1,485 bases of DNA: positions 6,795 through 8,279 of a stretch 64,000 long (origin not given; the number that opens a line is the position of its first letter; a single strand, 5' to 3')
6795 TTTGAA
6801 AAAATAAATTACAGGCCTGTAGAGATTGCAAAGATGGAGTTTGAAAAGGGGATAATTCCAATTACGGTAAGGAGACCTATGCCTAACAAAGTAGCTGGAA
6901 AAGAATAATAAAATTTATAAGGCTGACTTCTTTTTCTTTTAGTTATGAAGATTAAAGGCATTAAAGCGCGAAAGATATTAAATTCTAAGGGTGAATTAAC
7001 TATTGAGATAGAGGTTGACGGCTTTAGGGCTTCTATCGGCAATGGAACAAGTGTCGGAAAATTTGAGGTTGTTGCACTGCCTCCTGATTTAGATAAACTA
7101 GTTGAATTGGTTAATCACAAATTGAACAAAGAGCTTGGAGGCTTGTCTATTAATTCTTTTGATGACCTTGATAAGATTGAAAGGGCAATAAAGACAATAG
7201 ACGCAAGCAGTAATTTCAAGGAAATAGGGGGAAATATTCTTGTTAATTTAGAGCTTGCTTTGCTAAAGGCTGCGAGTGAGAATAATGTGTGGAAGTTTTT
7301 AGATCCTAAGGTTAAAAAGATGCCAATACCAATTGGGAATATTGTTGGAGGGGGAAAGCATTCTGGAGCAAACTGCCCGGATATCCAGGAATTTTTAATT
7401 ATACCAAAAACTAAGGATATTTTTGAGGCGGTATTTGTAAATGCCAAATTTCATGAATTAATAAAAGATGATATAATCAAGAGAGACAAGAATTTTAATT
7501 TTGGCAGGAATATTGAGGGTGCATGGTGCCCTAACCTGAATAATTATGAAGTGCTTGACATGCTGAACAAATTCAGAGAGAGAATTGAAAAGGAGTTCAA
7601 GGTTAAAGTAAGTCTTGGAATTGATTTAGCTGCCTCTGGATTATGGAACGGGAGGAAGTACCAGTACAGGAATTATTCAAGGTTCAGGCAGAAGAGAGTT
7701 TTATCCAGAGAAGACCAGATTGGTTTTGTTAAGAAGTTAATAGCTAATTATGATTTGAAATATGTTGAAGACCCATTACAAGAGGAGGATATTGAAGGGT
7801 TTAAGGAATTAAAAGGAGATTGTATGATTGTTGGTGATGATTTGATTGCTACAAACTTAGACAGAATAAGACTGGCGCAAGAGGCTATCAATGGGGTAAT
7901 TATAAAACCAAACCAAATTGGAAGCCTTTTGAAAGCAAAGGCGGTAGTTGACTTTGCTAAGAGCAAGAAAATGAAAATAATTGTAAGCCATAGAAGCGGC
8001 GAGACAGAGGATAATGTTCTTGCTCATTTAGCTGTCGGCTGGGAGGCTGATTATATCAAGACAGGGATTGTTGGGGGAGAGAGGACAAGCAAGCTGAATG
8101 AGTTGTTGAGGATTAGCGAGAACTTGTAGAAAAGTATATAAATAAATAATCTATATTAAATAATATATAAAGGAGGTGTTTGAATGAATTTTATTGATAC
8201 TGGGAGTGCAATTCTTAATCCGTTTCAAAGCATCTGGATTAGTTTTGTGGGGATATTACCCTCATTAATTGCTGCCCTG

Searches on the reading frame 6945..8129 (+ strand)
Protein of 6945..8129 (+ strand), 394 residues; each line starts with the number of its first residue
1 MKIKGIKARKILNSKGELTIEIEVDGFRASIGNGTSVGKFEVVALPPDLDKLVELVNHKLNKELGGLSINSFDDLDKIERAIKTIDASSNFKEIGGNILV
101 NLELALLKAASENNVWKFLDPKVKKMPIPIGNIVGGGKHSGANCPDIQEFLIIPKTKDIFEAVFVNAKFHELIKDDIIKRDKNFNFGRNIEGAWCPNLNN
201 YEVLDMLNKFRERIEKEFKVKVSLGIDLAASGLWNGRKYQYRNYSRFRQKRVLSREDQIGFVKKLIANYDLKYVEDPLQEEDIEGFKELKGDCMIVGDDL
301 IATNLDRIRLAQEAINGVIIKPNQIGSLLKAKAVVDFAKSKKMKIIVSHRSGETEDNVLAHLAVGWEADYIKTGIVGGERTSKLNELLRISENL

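Call 89: search_protein_families(library=pfam, proteins=[window:6945-8129:+], max_evalue=0.0001)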
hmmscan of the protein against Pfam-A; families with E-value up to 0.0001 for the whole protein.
window:6945-8129:+ (394 aa): 3 families
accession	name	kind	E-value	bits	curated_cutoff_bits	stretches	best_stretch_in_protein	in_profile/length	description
PF00113.28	Enolase_C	-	1.6e-50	172.5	21.5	1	125-394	3-281/296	Enolase, C-terminal TIM barrel domain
PF03952.21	Enolase_N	-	4.8e-14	53.1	35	1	3-113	1-122/131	Enolase, N-terminal domain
PF13378.12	MR_MLE_C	-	5e-07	30.1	29.4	1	253-362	55-167/219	Enolase C-terminal domain-like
